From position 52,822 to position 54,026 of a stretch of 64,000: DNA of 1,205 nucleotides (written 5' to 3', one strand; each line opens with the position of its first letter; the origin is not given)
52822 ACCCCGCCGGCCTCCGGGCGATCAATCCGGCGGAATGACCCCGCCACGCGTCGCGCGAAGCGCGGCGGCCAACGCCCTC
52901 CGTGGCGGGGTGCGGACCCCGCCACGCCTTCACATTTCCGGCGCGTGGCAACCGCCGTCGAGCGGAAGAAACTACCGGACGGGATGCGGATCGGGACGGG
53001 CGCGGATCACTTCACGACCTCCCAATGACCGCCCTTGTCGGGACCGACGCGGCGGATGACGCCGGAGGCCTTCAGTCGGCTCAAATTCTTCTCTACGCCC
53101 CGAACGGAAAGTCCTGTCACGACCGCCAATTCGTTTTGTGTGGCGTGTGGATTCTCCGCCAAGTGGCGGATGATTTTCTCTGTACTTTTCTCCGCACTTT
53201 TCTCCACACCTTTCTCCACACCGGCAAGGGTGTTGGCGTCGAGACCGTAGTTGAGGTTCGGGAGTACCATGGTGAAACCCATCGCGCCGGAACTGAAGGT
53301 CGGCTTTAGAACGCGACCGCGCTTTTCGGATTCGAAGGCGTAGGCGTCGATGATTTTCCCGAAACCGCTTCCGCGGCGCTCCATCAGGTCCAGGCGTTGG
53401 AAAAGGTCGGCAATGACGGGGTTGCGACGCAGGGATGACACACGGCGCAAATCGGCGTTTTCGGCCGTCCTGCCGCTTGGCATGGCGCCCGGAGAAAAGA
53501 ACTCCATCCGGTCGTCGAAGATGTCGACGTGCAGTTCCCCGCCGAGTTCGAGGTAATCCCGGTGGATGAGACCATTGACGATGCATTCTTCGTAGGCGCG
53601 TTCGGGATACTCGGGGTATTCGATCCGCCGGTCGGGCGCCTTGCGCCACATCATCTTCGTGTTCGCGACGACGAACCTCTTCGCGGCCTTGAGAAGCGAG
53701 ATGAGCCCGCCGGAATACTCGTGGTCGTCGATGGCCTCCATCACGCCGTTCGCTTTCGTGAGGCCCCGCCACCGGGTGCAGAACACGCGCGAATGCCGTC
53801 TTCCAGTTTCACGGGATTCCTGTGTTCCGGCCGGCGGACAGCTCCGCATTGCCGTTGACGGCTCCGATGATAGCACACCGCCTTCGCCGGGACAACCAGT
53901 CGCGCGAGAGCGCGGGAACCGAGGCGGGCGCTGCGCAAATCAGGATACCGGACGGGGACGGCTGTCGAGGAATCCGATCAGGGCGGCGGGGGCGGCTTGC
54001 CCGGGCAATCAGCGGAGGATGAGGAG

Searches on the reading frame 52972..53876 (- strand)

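Call 10: search_protein_families(library=pfam, proteins=[window:52972-53772:-], max_evalue=0.001)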
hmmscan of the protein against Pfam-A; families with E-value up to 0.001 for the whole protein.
window:52972-53772:- (266 aa): 0 families

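Call 105: search_protein_families(library=pfam, proteins=[window:53007-53876:-], max_evalue=0.1)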
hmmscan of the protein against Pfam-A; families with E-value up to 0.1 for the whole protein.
window:53007-53876:- (289 aa): 8 families
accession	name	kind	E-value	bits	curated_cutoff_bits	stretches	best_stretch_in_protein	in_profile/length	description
PF13749.12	HATPase_c_4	-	1.2e-21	76.9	26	1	112-205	1-89/89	Putative ATP-dependent DNA helicase recG C-terminal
PF13412.12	HTH_24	-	7.6e-10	38.7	21.9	1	231-275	4-48/48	Winged helix-turn-helix DNA-binding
PF12802.13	MarR_2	-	1.6e-05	25.4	27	1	235-280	10-56/61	MarR family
PF13545.12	HTH_Crp_2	-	0.0039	17.6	27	1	244-276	22-55/70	Crp-like helix-turn-helix domain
PF25212.1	HVO_A0114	-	0.0054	16.9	27.6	1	234-277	26-69/84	HVO_A0114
PF08279.18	HTH_11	-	0.0077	16.5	25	1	233-273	3-44/55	HTH domain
PF13404.12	HTH_AsnC-type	-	0.012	15.9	27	1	234-264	7-37/42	AsnC-type helix-turn-helix domain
PF04703.18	FaeA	-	0.013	16.2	20.7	1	233-286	3-59/62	FaeA-like protein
